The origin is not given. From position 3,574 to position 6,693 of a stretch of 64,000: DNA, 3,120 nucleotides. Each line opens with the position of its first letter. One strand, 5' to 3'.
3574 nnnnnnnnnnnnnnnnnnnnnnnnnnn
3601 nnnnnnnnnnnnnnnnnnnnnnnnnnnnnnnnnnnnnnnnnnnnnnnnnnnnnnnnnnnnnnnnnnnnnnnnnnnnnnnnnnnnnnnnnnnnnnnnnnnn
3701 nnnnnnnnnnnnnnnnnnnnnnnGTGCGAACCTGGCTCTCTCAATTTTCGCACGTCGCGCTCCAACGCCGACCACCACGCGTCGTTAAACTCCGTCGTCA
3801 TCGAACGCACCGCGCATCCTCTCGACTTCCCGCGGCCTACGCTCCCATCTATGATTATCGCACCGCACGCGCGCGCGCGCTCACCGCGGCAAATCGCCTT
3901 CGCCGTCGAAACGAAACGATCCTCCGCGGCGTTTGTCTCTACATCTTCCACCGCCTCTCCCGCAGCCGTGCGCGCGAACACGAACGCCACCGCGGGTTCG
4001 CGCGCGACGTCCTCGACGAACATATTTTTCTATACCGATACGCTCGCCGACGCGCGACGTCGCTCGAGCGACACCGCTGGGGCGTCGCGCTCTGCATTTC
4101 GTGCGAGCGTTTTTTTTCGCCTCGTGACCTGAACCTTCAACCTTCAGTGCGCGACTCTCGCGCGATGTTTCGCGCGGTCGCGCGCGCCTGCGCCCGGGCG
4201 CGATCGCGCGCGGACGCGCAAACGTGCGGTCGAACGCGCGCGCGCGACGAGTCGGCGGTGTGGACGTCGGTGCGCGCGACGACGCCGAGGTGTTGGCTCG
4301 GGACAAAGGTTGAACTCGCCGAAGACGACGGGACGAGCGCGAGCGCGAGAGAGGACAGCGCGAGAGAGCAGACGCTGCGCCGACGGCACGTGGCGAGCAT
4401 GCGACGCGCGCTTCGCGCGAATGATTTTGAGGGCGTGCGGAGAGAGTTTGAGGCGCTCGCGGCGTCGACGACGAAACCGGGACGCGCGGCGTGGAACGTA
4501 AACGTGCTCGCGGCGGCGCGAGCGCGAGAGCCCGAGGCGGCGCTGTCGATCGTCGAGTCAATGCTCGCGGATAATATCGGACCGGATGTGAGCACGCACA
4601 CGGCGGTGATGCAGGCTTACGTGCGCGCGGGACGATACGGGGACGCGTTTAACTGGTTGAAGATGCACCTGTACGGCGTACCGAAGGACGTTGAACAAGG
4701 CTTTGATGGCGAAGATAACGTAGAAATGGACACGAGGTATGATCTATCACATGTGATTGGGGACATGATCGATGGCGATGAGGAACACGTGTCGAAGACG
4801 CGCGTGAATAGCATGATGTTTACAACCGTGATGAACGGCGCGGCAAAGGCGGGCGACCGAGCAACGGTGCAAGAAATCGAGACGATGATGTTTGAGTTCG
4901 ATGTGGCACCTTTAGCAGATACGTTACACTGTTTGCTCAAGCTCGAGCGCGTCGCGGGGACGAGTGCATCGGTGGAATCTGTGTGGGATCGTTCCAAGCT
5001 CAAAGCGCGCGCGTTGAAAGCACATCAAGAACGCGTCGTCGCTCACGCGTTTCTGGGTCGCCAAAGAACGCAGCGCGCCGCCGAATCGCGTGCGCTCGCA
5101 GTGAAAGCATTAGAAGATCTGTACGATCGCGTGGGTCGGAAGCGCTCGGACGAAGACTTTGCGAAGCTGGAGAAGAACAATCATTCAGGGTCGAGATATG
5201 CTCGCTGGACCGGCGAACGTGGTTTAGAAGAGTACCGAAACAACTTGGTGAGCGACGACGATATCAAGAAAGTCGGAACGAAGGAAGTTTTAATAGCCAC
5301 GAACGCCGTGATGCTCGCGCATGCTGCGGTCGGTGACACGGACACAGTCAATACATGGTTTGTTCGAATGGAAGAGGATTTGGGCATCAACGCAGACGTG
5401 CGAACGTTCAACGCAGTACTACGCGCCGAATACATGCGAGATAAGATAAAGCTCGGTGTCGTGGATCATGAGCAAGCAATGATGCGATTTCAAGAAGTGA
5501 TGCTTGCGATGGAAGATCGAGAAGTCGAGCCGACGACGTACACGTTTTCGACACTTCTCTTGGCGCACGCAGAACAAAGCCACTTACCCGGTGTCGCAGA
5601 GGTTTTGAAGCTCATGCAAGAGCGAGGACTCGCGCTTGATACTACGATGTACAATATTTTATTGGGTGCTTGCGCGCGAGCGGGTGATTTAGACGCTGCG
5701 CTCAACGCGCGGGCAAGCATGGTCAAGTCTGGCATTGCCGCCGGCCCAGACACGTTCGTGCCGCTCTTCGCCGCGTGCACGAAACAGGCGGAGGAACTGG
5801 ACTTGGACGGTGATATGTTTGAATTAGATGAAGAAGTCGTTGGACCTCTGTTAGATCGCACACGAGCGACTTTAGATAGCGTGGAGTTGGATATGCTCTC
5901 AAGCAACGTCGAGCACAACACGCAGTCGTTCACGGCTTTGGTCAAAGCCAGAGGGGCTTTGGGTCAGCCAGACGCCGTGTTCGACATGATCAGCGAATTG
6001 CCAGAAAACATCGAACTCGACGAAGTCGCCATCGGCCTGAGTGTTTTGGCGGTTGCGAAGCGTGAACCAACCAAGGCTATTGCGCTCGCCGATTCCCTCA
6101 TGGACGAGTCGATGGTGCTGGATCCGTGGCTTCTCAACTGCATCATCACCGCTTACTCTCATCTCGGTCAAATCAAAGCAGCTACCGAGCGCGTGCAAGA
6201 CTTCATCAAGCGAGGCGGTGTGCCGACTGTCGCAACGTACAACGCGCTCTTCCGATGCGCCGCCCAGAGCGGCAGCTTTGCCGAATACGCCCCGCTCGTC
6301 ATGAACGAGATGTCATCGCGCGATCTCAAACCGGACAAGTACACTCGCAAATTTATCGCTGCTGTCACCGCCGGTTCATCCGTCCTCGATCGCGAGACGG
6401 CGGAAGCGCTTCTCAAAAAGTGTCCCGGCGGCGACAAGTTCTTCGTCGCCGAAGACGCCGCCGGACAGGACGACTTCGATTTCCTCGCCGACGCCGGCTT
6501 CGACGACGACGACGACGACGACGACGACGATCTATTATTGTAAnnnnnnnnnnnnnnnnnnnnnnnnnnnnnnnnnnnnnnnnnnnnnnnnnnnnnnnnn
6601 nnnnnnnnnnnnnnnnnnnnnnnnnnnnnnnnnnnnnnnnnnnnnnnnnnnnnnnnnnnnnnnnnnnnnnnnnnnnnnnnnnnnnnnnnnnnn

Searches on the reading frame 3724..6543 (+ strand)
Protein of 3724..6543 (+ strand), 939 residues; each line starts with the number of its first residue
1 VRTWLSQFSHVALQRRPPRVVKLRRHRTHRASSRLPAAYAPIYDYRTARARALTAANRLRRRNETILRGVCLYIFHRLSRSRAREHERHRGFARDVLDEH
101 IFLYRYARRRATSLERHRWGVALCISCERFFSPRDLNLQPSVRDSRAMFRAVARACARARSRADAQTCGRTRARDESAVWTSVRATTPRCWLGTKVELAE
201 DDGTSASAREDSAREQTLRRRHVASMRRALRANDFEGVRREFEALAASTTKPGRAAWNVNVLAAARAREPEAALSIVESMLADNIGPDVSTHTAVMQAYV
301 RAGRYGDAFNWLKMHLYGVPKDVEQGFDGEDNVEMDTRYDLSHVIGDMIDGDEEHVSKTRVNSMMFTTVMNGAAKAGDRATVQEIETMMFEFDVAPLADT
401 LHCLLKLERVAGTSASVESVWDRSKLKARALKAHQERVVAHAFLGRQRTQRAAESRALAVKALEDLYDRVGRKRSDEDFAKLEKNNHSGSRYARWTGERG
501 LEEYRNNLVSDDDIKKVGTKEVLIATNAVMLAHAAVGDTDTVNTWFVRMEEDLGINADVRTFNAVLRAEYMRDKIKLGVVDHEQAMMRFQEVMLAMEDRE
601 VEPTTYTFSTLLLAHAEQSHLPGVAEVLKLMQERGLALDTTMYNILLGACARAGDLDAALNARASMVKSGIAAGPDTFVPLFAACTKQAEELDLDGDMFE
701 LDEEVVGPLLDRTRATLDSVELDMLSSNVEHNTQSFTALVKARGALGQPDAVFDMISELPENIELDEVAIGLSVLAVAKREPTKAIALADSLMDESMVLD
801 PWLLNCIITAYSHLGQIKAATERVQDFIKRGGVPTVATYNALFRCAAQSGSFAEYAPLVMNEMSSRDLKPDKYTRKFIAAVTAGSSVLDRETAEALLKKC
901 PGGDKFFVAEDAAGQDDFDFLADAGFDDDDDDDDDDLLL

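Call 34: search_protein_families(library=pfam, proteins=[window:3724-6543:+], max_evalue=0.00001)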
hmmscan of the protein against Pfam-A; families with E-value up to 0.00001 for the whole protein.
window:3724-6543:+ (939 aa): 5 families
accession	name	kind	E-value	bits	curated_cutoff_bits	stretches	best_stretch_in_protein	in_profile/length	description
PF13041.12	PPR_2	-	2e-31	108.3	30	0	805-846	7-48/50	PPR repeat family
PF13812.12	PPR_3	-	1.2e-23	83.4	25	0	627-685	2-60/63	Pentatricopeptide repeat domain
PF01535.26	PPR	-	3.6e-18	64.9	25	0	642-671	2-31/31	PPR repeat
PF17177.10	PPR_long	-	1.8e-14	54.1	27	0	232-310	67-145/211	Pentacotripeptide-repeat region of PRORP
PF12854.13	PPR_1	-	1.3e-10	41.3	23.8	0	634-661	1-28/34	PPR repeat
